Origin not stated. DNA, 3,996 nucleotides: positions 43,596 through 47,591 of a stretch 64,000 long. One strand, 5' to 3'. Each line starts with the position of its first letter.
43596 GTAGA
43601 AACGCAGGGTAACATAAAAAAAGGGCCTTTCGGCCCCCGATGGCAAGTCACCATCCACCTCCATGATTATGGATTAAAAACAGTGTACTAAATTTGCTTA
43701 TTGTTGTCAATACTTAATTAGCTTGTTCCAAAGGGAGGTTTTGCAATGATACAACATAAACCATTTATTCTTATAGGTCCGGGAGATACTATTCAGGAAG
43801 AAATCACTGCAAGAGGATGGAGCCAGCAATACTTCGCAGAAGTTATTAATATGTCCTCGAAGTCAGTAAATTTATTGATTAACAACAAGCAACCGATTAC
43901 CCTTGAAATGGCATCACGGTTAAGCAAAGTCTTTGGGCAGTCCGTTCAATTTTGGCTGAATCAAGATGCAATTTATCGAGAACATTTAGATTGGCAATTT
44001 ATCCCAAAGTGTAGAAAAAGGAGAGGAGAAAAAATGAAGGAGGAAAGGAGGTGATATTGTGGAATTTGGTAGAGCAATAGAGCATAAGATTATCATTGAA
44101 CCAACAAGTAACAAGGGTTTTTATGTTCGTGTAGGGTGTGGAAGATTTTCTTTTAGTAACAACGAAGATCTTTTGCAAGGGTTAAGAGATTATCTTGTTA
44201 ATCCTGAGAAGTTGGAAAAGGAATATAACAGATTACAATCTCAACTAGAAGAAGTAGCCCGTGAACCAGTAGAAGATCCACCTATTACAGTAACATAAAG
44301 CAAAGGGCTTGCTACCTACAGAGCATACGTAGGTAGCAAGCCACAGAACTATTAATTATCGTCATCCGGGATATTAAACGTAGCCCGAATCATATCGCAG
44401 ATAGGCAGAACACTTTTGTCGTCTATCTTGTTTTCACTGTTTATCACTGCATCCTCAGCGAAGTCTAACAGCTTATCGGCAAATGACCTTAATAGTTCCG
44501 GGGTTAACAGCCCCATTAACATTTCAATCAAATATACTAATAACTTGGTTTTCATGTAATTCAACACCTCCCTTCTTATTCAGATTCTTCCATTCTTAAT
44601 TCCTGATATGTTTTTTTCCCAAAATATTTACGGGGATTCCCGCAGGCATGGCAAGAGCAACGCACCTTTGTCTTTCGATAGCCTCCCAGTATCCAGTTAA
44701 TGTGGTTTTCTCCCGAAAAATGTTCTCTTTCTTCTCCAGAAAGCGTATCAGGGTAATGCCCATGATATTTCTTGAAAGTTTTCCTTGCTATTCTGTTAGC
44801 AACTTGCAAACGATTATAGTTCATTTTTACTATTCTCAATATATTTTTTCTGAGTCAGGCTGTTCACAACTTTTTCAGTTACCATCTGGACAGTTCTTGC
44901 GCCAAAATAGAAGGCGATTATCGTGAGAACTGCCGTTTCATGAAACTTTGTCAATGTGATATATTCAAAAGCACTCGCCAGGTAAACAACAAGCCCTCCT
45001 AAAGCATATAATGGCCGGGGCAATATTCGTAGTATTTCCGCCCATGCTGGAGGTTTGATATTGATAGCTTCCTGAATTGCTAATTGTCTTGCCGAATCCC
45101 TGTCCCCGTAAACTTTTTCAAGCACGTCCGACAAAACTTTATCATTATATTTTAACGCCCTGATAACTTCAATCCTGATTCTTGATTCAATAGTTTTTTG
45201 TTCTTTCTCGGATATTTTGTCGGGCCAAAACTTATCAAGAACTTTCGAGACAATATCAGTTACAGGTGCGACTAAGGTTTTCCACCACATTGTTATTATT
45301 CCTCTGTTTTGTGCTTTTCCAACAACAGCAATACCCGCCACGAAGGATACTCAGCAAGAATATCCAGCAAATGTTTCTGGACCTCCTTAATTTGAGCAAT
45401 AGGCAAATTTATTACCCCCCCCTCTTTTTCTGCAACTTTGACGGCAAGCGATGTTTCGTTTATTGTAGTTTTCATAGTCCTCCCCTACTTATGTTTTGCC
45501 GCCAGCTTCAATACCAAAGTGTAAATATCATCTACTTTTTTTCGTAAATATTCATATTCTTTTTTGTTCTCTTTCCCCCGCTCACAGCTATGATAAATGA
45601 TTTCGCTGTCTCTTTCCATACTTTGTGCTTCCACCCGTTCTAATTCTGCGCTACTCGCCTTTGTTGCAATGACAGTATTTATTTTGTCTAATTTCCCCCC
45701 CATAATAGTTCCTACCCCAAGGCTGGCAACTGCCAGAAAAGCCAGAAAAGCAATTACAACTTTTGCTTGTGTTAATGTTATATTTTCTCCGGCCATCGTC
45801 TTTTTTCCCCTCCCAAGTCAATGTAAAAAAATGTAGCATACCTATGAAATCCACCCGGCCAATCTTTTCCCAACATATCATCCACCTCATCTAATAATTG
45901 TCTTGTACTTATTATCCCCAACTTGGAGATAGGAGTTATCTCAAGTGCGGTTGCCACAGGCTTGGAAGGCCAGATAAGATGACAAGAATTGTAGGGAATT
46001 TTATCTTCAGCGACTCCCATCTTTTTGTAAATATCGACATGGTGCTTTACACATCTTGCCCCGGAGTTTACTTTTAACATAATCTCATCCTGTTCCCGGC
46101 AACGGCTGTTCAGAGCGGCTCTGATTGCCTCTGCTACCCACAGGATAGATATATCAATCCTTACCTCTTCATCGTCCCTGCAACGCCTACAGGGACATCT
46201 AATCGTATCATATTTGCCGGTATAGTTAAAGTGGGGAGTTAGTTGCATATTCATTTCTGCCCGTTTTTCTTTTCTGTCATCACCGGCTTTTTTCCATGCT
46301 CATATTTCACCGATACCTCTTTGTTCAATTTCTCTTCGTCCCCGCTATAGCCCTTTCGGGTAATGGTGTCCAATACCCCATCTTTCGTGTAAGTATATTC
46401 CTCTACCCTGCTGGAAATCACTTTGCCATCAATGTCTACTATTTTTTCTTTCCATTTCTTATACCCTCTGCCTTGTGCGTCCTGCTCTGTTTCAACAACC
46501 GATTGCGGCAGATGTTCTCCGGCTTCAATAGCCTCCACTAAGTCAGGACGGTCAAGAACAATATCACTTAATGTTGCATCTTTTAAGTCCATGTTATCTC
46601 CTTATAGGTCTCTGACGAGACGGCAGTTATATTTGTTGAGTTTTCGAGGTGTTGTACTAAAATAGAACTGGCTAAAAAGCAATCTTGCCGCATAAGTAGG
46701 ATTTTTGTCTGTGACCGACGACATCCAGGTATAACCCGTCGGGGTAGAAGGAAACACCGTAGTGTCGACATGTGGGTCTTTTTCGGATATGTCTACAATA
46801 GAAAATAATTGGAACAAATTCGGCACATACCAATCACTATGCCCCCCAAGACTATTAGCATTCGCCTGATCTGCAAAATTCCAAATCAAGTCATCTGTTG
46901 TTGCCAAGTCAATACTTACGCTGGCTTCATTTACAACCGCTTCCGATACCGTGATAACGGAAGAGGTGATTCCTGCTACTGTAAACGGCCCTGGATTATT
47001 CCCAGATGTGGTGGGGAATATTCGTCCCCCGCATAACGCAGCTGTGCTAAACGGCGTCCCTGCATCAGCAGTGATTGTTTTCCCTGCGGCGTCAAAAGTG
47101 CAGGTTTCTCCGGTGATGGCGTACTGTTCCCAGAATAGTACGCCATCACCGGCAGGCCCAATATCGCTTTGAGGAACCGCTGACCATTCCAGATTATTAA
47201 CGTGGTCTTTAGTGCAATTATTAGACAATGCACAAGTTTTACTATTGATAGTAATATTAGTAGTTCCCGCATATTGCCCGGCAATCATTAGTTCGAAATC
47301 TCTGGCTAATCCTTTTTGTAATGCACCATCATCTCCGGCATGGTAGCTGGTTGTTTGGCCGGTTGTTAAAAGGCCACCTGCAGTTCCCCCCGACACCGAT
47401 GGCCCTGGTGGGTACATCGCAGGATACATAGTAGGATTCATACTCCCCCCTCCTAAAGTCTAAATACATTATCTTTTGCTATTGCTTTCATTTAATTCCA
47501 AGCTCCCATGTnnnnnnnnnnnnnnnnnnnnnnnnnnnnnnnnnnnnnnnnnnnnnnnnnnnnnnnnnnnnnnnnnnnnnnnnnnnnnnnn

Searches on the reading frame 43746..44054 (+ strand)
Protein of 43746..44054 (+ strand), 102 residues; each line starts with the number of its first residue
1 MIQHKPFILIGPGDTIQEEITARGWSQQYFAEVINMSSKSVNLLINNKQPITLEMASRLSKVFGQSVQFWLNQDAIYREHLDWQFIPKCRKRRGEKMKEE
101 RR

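Call 83: search_protein_families(library=pfam, proteins=[window:43746-44054:+], max_evalue=0.01)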
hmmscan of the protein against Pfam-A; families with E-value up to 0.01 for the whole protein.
window:43746-44054:+ (102 aa): 1 family
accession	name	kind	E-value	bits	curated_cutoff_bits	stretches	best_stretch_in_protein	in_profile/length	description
PF01381.28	HTH_3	-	8.4e-09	35.8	23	1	17-69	2-54/55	Helix-turn-helix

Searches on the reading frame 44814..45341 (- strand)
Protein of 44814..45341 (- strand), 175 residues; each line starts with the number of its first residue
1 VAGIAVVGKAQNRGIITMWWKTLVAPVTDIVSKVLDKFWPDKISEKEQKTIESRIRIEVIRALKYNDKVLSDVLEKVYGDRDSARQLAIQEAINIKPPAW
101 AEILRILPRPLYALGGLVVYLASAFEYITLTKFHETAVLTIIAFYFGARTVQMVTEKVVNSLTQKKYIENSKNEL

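Call 65: search_protein_families(library=pfam, proteins=[window:44814-45341:-], max_evalue=0.01)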
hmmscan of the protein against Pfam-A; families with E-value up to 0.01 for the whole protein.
window:44814-45341:- (175 aa): 1 family
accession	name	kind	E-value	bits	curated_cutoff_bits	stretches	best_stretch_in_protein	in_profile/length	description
PF11351.13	GTA_holin_3TM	-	3.5e-05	24.7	24.8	1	26-123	2-85/123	Holin of 3TMs, for gene-transfer release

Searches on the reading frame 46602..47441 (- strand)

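Call 65: search_protein_families(library=pfam, proteins=[window:46602-47441:-], max_evalue=0.01)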
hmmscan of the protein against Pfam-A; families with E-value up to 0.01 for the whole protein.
window:46602-47441:- (279 aa): 1 family
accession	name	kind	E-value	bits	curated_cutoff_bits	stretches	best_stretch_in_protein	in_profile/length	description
PF07603.17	Lcl_C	-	8.2e-17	62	34.9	1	188-277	29-117/117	Lcl C-terminal domain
